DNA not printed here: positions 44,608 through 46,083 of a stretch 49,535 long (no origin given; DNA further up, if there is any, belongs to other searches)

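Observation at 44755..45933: Viperin-like radical SAM enzyme fused to a Spo0A-type pseudo-receiver domain (candidate novel defence or regulatory effector)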

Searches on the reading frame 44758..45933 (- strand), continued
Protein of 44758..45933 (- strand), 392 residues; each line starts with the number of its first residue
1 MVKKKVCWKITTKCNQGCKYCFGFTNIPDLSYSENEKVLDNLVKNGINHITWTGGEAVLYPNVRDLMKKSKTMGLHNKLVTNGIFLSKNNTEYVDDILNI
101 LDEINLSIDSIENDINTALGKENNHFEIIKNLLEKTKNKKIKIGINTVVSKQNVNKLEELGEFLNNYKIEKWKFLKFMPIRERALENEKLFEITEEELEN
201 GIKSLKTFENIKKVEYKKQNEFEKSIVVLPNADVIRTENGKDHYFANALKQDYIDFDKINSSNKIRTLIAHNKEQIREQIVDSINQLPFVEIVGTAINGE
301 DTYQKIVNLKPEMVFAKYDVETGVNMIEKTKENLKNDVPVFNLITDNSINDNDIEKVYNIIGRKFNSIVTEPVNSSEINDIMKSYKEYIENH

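Call 21: search_protein_representatives(protein=window:44758-45933:-)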
Query: 392 residues. Proteins with E-value up to 0.001 (for the whole library): 11953; up to 1e-10: 1238; up to 1e-30: 70. The best 150 are listed.
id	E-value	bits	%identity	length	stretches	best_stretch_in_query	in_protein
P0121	2.8e-166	569.9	68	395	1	1-388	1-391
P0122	4.8e-129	447.3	78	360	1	1-256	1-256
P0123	2.4e-127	441.8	71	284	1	3-282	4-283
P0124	1.6e-110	386.4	79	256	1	1-225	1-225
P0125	2.3e-89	316.8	60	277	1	121-388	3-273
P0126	4.5e-87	309.2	43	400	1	4-387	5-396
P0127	6.3e-72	259.4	62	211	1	178-388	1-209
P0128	5.6e-69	249.7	47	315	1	2-244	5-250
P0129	1.4e-66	241.8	46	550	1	2-264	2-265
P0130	1.8e-66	241.4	93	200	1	1-116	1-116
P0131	5.9e-66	239.7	45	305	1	96-386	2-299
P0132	6.0e-60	220.0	72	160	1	2-141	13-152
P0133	1.6e-57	212.0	70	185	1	3-137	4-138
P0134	2.5e-57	211.3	56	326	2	206-390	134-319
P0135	1.0e-51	192.9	44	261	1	5-252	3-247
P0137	3.6e-49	184.5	37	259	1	3-252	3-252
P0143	2.6e-42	162.0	34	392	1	35-389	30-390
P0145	1.0e-41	160.0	38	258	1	4-249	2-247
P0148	1.1e-39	153.3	33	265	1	4-252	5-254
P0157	7.4e-37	144.0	32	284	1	6-256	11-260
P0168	2.4e-34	135.7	40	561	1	5-249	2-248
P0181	5.7e-32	127.9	29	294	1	5-252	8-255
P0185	2.7e-31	125.7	29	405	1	5-390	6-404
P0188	4.0e-31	125.1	29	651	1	5-245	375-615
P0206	7.5e-29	117.7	28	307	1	5-255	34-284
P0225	2.1e-26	109.6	28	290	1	5-255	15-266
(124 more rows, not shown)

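Call 23: find_homologous_proteins(query=P0126)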
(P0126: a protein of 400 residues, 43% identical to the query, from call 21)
Query P0126 (400 aa): 847 proteins with E <= 0.001 among 8000 candidates; the best 120 are listed.
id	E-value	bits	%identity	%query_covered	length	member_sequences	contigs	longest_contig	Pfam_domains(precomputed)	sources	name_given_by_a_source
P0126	2.5e-255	864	100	100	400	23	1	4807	PF04055.28,PF13353.12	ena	-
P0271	4.7e-227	771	87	100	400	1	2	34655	PF04055.28,PF13353.12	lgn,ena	-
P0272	1.0e-226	770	87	100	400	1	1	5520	PF04055.28,PF13353.12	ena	-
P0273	3.3e-211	719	81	100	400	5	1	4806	PF04055.28,PF13353.12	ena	-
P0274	2.3e-198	677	95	82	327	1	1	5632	PF04055.28,PF13353.12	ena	-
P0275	8.5e-178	609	71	100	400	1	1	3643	PF04055.28,PF13353.12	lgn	-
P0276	2.0e-175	601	69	100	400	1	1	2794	PF04055.28,PF13353.12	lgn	-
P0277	2.5e-173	595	67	100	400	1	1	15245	PF04055.28,PF13353.12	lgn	-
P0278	7.9e-169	580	65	99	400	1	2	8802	PF13186.12,PF04055.28,PF13353.12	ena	-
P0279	3.4e-168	578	65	99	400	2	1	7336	PF04055.28,PF13353.12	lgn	-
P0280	6.4e-168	577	65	100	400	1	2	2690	PF04055.28,PF13353.12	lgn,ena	-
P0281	1.2e-167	576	65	99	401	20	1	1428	PF04055.28,PF13353.12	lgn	-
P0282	2.0e-167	575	65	99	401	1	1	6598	PF04055.28,PF13353.12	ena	-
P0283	3.8e-167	574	65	100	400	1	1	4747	PF04055.28,PF13353.12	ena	-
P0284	1.4e-166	572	64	99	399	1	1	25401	PF04055.28,PF13353.12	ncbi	-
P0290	2.4e-161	555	64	100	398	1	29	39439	PF04055.28,PF13353.12,PF00072.31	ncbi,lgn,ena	-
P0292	5.6e-161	554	64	100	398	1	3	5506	PF04055.28,PF13353.12,PF00072.31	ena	-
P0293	7.1e-161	554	64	100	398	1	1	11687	PF04055.28,PF13353.12,PF00072.31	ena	-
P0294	9.7e-161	553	64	100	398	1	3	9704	PF04055.28,PF13353.12,PF00072.31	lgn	-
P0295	1.3e-160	553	64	100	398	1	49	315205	PF04055.28,PF13353.12,PF00072.31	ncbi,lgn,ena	-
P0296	1.7e-160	552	64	99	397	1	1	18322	PF04055.28,PF13353.12,PF00072.31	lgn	-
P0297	1.9e-160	552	64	100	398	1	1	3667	PF04055.28,PF13353.12,PF00072.31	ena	-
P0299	4.3e-160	551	63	100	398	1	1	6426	PF04055.28,PF13353.12,PF00072.31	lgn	-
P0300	7.7e-160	550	63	100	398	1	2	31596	PF04055.28,PF13353.12,PF00072.31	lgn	-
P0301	1.1e-159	550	63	100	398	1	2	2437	PF04055.28,PF13353.12,PF00072.31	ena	-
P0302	1.1e-159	550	63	100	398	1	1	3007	PF04055.28,PF13353.12,PF00072.31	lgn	-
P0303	2.0e-159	549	63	100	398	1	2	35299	PF04055.28,PF13353.12,PF00072.31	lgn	-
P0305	4.2e-159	548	64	100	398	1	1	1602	PF04055.28,PF13353.12,PF00072.31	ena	-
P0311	1.6e-157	542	63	99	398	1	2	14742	PF04055.28,PF13353.12,PF00072.31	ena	-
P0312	1.9e-157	542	63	99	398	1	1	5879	PF04055.28,PF13353.12,PF00072.31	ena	-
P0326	3.3e-128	446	53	99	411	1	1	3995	PF04055.28,PF13353.12,PF00072.31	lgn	-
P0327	1.5e-124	434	51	99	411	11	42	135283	PF04055.28,PF00072.31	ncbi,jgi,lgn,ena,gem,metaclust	metaclust:\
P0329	1.7e-119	417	50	99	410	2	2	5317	PF04055.28,PF13353.12,PF00072.31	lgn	-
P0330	7.3e-119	415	51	97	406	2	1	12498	PF04055.28,PF00072.31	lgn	-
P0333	1.3e-116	408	50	99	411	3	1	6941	PF04055.28,PF13353.12,PF00072.31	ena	-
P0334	1.5e-116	408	52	97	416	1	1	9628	PF04055.28,PF13353.12,PF00072.31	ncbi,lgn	-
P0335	1.3e-115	405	50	99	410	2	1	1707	PF04055.28,PF13353.12,PF00072.31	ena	-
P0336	1.4e-115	405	50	99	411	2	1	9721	PF04055.28,PF00072.31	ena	-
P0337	3.2e-115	403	49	97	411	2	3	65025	PF04055.28,PF13353.12,PF00072.31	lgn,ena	-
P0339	2.6e-113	397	48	99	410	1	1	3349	PF04055.28,PF13353.12,PF00072.31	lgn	-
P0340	4.5e-112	393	48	100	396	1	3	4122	PF04055.28,PF13353.12,PF00072.31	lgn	-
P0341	6.0e-112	393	49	100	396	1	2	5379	PF04055.28,PF13353.12,PF00072.31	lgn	-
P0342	6.2e-112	392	48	100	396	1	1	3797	PF04055.28,PF13353.12,PF00072.31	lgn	-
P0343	1.1e-111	392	48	100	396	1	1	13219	PF04055.28,PF13353.12,PF00072.31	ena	-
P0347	1.7e-111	391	48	100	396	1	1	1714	PF04055.28,PF13353.12,PF00072.31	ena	-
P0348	1.9e-111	391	48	100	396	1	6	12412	PF04055.28,PF13353.12,PF00072.31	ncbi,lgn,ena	-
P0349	2.0e-111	391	48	100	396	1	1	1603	PF04055.28,PF13353.12,PF00072.31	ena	-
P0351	3.4e-111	390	48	100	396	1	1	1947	PF04055.28,PF13353.12,PF00072.31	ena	-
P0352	4.9e-111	389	48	100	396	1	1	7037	PF04055.28,PF13353.12,PF00072.31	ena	-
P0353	5.2e-111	389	48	100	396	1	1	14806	PF04055.28,PF13353.12,PF00072.31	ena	-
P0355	7.8e-111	389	48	100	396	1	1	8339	PF04055.28,PF13353.12,PF00072.31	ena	-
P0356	8.6e-111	389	48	100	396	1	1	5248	PF04055.28,PF13353.12,PF00072.31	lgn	-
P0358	9.3e-111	389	48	100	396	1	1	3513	PF04055.28,PF13353.12,PF00072.31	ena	-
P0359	1.3e-110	388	48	100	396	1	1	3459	PF04055.28,PF13353.12,PF00072.31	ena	-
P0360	2.0e-110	387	48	100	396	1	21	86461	PF04055.28,PF13353.12,PF00072.31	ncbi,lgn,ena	-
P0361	2.9e-110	387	49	98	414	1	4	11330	PF04055.28,PF13353.12,PF00072.31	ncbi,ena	-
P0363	1.0e-109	385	48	100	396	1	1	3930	PF04055.28,PF13353.12,PF00072.31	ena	-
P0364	1.1e-109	385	48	100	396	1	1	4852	PF04055.28,PF13353.12,PF00072.31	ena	-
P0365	1.9e-109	384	48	100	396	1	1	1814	PF04055.28,PF13353.12,PF00072.31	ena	-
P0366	1.9e-109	384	48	100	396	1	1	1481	PF04055.28,PF00072.31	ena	-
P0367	2.2e-109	384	48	100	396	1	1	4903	PF04055.28,PF13353.12,PF00072.31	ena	-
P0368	3.0e-109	384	48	100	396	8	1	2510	PF04055.28,PF13353.12,PF00072.31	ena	-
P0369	3.2e-109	384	48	100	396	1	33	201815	PF04055.28,PF13353.12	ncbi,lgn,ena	-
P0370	3.3e-109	384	61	77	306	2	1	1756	PF00072.31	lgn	-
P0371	3.4e-109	383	48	100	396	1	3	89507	PF04055.28,PF13353.12,PF00072.31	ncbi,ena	-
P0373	3.6e-109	383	48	100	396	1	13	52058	PF04055.28,PF13353.12,PF00072.31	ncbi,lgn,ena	-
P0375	4.5e-109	383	48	100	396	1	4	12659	PF04055.28,PF13353.12,PF00072.31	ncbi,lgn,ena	-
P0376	5.1e-109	383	48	100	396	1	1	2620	PF04055.28,PF13353.12,PF00072.31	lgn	-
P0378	6.1e-109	383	48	100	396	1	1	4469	PF04055.28,PF13353.12,PF00072.31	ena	-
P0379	7.8e-109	382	47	100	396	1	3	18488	PF04055.28,PF13353.12,PF00072.31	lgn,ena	-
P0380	8.2e-109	382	47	100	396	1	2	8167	PF04055.28,PF13353.12,PF00072.31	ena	-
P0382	9.7e-109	382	47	100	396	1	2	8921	PF04055.28,PF13353.12,PF00072.31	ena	-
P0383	9.9e-109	382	47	100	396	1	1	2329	PF04055.28,PF13353.12,PF00072.31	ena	-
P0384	1.1e-108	382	47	100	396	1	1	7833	PF04055.28,PF13353.12,PF00072.31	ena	-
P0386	1.5e-108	381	47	100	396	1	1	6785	PF04055.28,PF13353.12,PF00072.31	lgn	-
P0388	1.5e-108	381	47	100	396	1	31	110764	PF04055.28,PF13353.12,PF00072.31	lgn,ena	-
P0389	1.6e-108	381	48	100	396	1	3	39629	PF04055.28,PF13353.12,PF00072.31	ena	-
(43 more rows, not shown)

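Call 31: search_protein_families(library=ncbifam, proteins=[P0126, P0128, P0135, P0137, P0145, P0148, P0157, P0181, P0206, P0225], max_evalue=1e-20)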
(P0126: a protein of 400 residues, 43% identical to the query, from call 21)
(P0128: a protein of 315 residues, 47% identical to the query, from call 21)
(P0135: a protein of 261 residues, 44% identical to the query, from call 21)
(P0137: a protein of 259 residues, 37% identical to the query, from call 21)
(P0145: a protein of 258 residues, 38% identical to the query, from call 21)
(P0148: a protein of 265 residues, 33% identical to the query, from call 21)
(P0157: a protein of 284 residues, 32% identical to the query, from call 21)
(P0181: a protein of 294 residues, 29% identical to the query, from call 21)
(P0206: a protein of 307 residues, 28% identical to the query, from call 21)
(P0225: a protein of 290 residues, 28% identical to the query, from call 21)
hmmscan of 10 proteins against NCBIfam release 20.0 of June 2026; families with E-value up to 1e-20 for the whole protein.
P0126 (400 aa): 3 families
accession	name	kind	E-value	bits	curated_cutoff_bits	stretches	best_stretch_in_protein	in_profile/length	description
NF038283.1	viperin_w_prok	equivalog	2.2e-43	148.5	180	1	7-259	4-268/281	viperin family antiviral radical SAM protein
NF045574.1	sacti_mat_StsB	exception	7.4e-22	77.8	625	1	7-182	98-275/466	StsB family radical SAM/SPASM domain sactipeptide maturase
TIGR04055.1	rSAM_NirJ2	equivalog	1.4e-21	77.4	500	1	12-196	7-194/326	putative heme d1 biosynthesis radical SAM protein NirJ2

P0128 (315 aa): 2 families
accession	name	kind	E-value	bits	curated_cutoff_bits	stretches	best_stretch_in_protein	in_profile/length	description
NF038283.1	viperin_w_prok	equivalog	5e-36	124.3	180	1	8-250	3-251/281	viperin family antiviral radical SAM protein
TIGR02666.1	moaA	equivalog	1.4e-23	83.4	284.05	1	13-214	16-226/336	GTP 3',8-cyclase MoaA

P0135 (261 aa): 5 families
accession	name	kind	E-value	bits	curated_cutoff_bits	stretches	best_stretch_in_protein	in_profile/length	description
NF038283.1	viperin_w_prok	equivalog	2.2e-38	132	180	1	5-253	5-267/281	viperin family antiviral radical SAM protein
TIGR02666.1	moaA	equivalog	4.1e-25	88.4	284.05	1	7-207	15-227/336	GTP 3',8-cyclase MoaA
TIGR02668.1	moaA_archaeal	equivalog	2.7e-22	79.1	325.25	1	4-213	12-227/303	GTP 3',8-cyclase MoaA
TIGR04347.1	pseudo_SAM_Halo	equivalog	4e-21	75.7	525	1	5-234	41-270/390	TIGR04347 family pseudo-SAM/SPASM protein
TIGR03961.1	rSAM_PTO1314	hypoth_equivalog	8.8e-21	74.5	306.05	0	11-163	32-183/332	PTO1314 family radical SAM protein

P0137 (259 aa): 1 family
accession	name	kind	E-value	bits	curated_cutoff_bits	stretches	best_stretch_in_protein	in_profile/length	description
NF038283.1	viperin_w_prok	equivalog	5.9e-39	133.9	180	1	5-242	3-250/281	viperin family antiviral radical SAM protein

P0145 (258 aa): 1 family
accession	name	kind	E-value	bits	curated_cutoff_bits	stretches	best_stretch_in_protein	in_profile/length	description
NF038283.1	viperin_w_prok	equivalog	1.2e-33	116.5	180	1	5-239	5-249/281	viperin family antiviral radical SAM protein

P0148 (265 aa): 1 family
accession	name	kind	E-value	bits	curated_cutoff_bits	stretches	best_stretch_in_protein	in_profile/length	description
NF038283.1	viperin_w_prok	equivalog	5.1e-38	130.8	180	1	7-243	4-249/281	viperin family antiviral radical SAM protein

P0157 (284 aa): 10 families
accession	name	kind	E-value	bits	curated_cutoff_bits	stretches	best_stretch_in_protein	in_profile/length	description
NF038283.1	viperin_w_prok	equivalog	7.1e-50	169.7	180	1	10-275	3-279/281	viperin family antiviral radical SAM protein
TIGR04278.1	viperin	exception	7.6e-24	84.3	450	1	7-232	57-290/347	antiviral radical SAM protein viperin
TIGR04317.1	W_rSAM_matur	equivalog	3.7e-23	82.2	380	1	15-185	10-191/349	tungsten cofactor oxidoreductase radical SAM maturase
TIGR04545.1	rSAM_ahbD_hemeb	equivalog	4.5e-23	82.2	500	1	11-190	2-188/339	heme b synthase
TIGR04053.2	TIGR04053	equivalog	4.6e-23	82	395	1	6-217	5-221/366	TIGR04053 family radical SAM/SPASM domain-containing protein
TIGR02668.1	moaA_archaeal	equivalog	7e-23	81.1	325.25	1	14-213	15-217/303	GTP 3',8-cyclase MoaA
TIGR04055.1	rSAM_NirJ2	equivalog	1.1e-22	81.1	500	1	12-217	3-211/326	putative heme d1 biosynthesis radical SAM protein NirJ2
TIGR04303.1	GeoRSP_rSAM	equivalog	6.4e-22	78.5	400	1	7-218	3-217/325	GeoRSP system radical SAM/SPASM protein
TIGR02109.1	PQQ_syn_pqqE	equivalog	3.2e-21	75.7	381.35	1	7-219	5-224/358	pyrroloquinoline quinone biosynthesis protein PqqE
TIGR02666.1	moaA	equivalog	5.2e-21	75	284.05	1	15-207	16-220/336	GTP 3',8-cyclase MoaA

P0181 (294 aa): 5 families
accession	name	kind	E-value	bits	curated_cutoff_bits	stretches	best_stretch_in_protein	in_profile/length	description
NF038283.1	viperin_w_prok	equivalog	9.8e-49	166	180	1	7-274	2-280/281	viperin family antiviral radical SAM protein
TIGR04278.1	viperin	exception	2.2e-29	102.5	450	1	3-210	55-274/347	antiviral radical SAM protein viperin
TIGR04051.1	rSAM_NirJ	equivalog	2.2e-22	79.5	515.45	1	9-229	4-230/354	heme d1 biosynthesis radical SAM protein NirJ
TIGR04347.1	pseudo_SAM_Halo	equivalog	4.1e-22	79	525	1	9-191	40-227/390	TIGR04347 family pseudo-SAM/SPASM protein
NF045574.1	sacti_mat_StsB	exception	2.2e-21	76.3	625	1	9-260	98-360/466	StsB family radical SAM/SPASM domain sactipeptide maturase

P0206 (307 aa): 1 family
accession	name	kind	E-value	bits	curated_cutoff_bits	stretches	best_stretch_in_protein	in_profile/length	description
NF038283.1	viperin_w_prok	equivalog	4.7e-42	144.1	180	1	33-295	2-275/281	viperin family antiviral radical SAM protein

P0225 (290 aa): 7 families
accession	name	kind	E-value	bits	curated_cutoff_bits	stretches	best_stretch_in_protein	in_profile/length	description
NF038283.1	viperin_w_prok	equivalog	2.9e-50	171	180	1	15-283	3-280/281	viperin family antiviral radical SAM protein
TIGR04055.1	rSAM_NirJ2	equivalog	3.4e-25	89.2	500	1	16-190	2-178/326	putative heme d1 biosynthesis radical SAM protein NirJ2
TIGR04545.1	rSAM_ahbD_hemeb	equivalog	3.5e-22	79.3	500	1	16-199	2-189/339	heme b synthase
TIGR04317.1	W_rSAM_matur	equivalog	7.7e-22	77.9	380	1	20-217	10-213/349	tungsten cofactor oxidoreductase radical SAM maturase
TIGR04054.1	rSAM_NirJ1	equivalog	4.1e-21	75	650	0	13-197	36-218/387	putative heme d1 biosynthesis radical SAM protein NirJ1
TIGR04278.1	viperin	exception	6.2e-21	74.8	450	1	5-239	50-289/347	antiviral radical SAM protein viperin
NF050035.1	rSAM_WgK_link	exception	7.9e-21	74.4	650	0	12-194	7-192/367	radical SAM/SPASM peptide maturase WgkB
